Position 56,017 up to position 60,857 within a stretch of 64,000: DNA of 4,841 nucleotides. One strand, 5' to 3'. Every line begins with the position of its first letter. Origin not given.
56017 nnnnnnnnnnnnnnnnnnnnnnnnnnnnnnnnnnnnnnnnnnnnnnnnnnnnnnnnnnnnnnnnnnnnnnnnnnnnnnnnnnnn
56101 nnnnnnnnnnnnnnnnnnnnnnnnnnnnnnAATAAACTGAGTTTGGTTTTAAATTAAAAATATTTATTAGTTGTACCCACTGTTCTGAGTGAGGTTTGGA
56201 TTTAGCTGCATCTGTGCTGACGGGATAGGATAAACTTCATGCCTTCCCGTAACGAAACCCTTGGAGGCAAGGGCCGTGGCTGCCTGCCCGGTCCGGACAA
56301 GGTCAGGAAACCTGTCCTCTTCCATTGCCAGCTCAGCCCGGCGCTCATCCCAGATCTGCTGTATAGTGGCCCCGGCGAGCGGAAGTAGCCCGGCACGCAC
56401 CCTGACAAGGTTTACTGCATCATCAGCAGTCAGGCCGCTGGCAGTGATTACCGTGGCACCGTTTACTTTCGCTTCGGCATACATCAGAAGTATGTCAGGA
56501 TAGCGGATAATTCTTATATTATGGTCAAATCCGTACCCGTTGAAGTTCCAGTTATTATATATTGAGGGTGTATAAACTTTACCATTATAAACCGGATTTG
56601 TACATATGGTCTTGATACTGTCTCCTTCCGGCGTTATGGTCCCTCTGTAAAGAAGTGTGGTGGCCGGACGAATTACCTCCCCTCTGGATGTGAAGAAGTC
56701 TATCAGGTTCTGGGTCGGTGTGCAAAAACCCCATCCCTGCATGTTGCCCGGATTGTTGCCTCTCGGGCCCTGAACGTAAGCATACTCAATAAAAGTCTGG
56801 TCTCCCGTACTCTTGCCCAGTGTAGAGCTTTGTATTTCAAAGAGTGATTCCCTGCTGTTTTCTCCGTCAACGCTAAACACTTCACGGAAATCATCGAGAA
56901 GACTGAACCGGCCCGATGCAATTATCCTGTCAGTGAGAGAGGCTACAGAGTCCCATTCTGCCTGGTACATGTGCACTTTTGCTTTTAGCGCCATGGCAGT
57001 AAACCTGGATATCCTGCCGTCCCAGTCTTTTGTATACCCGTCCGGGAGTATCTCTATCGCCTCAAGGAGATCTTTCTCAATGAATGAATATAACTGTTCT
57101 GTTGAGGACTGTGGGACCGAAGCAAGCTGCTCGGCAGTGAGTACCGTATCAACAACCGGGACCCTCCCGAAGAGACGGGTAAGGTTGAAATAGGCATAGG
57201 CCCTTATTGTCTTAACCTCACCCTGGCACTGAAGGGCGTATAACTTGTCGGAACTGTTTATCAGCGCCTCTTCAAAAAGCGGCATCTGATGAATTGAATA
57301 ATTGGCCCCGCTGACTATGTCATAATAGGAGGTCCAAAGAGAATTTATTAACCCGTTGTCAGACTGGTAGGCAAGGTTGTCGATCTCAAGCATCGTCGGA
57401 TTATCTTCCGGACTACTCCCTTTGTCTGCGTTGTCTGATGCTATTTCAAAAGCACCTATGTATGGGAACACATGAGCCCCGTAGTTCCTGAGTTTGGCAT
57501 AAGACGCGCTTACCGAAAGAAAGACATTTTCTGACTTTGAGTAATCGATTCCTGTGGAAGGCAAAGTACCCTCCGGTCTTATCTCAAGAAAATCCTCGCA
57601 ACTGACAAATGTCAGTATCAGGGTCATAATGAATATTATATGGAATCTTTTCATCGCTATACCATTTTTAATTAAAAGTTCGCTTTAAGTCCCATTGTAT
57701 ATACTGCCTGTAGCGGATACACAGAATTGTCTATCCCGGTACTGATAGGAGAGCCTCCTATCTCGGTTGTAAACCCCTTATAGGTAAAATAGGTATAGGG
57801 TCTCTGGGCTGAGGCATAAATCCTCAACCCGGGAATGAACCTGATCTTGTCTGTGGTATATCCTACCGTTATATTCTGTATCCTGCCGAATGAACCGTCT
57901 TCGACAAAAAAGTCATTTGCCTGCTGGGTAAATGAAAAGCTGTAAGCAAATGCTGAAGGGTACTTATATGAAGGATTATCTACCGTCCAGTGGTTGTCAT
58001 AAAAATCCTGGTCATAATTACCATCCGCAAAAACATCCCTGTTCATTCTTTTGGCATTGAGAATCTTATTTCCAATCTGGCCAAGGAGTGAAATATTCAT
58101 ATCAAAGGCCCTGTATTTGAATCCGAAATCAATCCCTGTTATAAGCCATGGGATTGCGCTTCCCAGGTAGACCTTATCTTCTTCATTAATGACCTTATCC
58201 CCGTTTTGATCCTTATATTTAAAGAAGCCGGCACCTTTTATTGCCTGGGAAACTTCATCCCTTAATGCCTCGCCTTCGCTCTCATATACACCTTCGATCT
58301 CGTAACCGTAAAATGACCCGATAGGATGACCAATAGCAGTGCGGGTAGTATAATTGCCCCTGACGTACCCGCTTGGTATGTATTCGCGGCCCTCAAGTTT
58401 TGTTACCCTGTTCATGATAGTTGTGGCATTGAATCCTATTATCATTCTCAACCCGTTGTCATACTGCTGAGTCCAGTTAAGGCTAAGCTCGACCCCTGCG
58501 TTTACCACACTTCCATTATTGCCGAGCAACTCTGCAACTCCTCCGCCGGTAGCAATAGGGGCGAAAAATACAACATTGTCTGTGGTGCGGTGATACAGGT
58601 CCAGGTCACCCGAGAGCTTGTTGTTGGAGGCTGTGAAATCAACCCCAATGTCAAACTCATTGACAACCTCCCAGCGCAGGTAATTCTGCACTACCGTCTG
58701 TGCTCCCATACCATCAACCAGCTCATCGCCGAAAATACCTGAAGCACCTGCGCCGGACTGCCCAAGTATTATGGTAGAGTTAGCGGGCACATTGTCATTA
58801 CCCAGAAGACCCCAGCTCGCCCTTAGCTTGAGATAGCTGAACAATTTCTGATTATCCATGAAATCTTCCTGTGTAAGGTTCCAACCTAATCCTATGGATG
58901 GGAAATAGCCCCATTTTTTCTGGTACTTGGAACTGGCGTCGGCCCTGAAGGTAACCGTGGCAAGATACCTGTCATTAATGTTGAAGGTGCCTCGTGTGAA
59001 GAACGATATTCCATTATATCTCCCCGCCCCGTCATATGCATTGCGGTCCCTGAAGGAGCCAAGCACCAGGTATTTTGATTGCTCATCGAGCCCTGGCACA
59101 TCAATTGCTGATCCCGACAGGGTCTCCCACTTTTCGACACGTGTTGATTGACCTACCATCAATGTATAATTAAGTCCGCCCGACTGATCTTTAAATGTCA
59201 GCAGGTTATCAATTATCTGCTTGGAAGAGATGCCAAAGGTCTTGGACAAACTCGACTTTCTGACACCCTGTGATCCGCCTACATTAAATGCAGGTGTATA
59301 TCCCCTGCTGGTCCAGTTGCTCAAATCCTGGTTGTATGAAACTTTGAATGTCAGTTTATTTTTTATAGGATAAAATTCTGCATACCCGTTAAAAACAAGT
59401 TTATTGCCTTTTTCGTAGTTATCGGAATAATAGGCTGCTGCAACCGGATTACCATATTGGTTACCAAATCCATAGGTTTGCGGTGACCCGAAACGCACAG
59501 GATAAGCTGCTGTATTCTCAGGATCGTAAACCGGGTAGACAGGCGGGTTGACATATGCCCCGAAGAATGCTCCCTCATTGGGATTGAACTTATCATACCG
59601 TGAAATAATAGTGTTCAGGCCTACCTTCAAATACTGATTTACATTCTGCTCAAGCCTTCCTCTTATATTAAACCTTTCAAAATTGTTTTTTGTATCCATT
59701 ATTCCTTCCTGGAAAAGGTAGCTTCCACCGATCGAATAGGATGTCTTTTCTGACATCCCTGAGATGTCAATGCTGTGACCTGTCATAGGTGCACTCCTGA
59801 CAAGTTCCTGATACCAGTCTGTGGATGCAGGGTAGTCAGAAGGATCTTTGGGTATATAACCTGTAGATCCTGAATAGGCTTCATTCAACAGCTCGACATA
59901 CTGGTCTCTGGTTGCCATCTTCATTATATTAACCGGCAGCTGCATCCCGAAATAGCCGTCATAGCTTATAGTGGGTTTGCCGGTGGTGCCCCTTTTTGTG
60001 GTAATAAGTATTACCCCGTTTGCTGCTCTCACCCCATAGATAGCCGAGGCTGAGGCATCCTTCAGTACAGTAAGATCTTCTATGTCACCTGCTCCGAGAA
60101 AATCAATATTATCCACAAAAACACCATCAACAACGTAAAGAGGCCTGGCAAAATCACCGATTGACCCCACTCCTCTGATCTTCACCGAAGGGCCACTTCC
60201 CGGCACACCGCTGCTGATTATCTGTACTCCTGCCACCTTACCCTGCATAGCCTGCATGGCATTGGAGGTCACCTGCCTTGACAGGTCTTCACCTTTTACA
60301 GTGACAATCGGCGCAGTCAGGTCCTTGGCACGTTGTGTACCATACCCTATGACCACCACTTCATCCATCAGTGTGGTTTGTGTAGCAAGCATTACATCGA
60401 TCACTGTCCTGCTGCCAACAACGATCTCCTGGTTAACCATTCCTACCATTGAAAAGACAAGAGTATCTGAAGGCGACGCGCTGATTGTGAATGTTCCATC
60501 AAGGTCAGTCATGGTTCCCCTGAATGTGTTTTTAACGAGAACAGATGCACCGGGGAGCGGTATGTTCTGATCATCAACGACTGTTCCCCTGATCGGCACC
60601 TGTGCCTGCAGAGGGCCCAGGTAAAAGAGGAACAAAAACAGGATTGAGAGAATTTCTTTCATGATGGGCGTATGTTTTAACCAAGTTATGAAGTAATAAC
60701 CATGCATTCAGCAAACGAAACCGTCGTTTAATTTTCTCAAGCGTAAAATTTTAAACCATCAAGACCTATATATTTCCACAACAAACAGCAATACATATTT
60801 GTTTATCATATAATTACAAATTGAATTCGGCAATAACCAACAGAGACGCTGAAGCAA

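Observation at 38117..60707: ~22-kb PUL whose enzyme set points to beta-1,2-glucan (sophoro-oligosaccharide) use with a cytoplasmic phosphorylase arm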

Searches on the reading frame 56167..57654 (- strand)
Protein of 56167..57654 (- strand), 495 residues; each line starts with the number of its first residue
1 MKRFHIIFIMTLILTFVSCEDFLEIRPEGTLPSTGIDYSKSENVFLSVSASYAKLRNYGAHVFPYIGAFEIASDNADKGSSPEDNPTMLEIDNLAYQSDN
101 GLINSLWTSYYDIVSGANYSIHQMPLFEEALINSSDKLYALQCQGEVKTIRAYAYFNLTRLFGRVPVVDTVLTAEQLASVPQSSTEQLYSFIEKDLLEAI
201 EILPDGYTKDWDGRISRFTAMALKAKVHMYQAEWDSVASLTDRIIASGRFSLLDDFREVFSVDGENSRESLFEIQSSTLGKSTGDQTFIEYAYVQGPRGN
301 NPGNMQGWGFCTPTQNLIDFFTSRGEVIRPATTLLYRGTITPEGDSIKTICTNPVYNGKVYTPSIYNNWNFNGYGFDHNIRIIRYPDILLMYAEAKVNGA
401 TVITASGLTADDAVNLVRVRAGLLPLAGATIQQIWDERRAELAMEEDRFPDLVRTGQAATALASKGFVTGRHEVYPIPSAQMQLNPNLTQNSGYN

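Call 3: search_protein_families(library=pfam, proteins=[window:56167-57654:-], max_evalue=0.001)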
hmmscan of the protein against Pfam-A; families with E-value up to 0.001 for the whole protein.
window:56167-57654:- (495 aa): 3 families
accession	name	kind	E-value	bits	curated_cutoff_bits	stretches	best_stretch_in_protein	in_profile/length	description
PF07980.17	SusD_RagB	-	7.9e-26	91.8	23.1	1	370-494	146-297/297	SusD family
PF14322.12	SusD-like_3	-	1.4e-19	71.6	27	1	21-228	1-190/191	Starch-binding associating with outer membrane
PF12771.13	SusD-like_2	-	0.0003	20.2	27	1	93-203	47-150/415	Starch-binding associating with outer membrane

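Call 97: search_protein_families(library=ncbifam, proteins=[window:56167-57654:-], max_evalue=0.001)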
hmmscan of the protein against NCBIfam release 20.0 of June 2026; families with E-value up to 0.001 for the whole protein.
window:56167-57654:- (495 aa): 2 families
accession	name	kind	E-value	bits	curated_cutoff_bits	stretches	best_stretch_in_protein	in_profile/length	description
NF033071.0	SusD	exception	1.3e-19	69.9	725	2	377-494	436-558/558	starch-binding outer membrane lipoprotein SusD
NF033072.0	NanU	exception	5.1e-10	39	425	1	2-277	2-280/521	SusD family outer membrane lipoprotein NanU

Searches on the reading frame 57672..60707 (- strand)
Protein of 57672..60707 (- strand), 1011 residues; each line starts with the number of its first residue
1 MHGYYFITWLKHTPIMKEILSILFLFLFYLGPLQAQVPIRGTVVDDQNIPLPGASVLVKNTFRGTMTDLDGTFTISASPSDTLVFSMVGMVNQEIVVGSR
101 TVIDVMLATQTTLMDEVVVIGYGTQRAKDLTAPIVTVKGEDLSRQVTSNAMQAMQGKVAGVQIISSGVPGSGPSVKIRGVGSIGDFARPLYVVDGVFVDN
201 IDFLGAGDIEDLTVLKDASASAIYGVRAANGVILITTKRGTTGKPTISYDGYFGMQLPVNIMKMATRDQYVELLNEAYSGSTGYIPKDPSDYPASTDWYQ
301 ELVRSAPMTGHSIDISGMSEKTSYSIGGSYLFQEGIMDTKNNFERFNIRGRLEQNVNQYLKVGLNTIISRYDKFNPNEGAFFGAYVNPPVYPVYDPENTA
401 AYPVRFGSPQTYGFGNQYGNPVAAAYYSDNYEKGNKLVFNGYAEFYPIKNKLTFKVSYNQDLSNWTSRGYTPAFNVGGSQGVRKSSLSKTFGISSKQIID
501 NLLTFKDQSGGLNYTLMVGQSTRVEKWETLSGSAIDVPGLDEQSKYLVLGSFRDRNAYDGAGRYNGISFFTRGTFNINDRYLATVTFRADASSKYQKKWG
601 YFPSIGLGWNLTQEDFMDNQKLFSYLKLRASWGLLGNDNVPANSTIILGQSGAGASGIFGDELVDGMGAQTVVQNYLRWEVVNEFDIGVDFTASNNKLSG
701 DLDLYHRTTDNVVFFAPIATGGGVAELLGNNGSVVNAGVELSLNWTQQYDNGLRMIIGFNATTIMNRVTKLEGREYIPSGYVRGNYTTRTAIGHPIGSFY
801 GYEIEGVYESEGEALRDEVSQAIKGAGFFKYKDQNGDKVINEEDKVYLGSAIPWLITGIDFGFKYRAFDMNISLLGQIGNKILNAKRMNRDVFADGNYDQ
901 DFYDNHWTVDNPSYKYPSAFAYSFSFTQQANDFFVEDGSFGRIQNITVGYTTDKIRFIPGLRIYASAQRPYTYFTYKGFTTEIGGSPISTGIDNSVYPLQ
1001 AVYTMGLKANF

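Call 4: search_protein_families(library=pfam, proteins=[window:57672-60707:-], max_evalue=0.001)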
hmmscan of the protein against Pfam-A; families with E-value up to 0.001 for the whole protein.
window:57672-60707:- (1011 aa): 3 families
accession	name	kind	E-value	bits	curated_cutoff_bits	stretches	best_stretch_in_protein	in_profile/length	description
PF13715.12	CarbopepD_reg_2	-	1.7e-18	66.8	32.2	1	39-119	1-88/88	CarboxypepD_reg-like domain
PF07715.20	Plug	-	4.6e-16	59.7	23.9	1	127-232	2-107/107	TonB-dependent Receptor Plug Domain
PF13620.12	CarboxypepD_reg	-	1.9e-10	41.4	32.3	1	39-105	2-79/82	Carboxypeptidase regulatory-like domain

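Call 97: search_protein_families(library=ncbifam, proteins=[window:57672-60707:-], max_evalue=0.001)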
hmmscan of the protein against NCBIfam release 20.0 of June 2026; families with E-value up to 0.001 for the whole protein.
window:57672-60707:- (1011 aa): 4 families
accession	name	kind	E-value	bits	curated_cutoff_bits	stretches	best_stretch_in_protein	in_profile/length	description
TIGR04056.1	OMP_RagA_SusC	subfamily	4.6e-224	746.9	368.25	1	39-1011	3-981/981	SusC/RagA family TonB-linked outer membrane protein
TIGR04057.1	SusC_RagA_signa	signature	3.4e-18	65.1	46.2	1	208-238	1-31/31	SusC/RagA subfamily TonB-dependent outer membrane receptor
NF053692.1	BamP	equivalog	1.9e-10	40.6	230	1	16-135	1-127/251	BamP family beta-barrel-assembly machinery protein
TIGR01779.1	TonB-B12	equivalog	1.8e-06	26.8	599.7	1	108-246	22-163/614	TonB-dependent vitamin B12 receptor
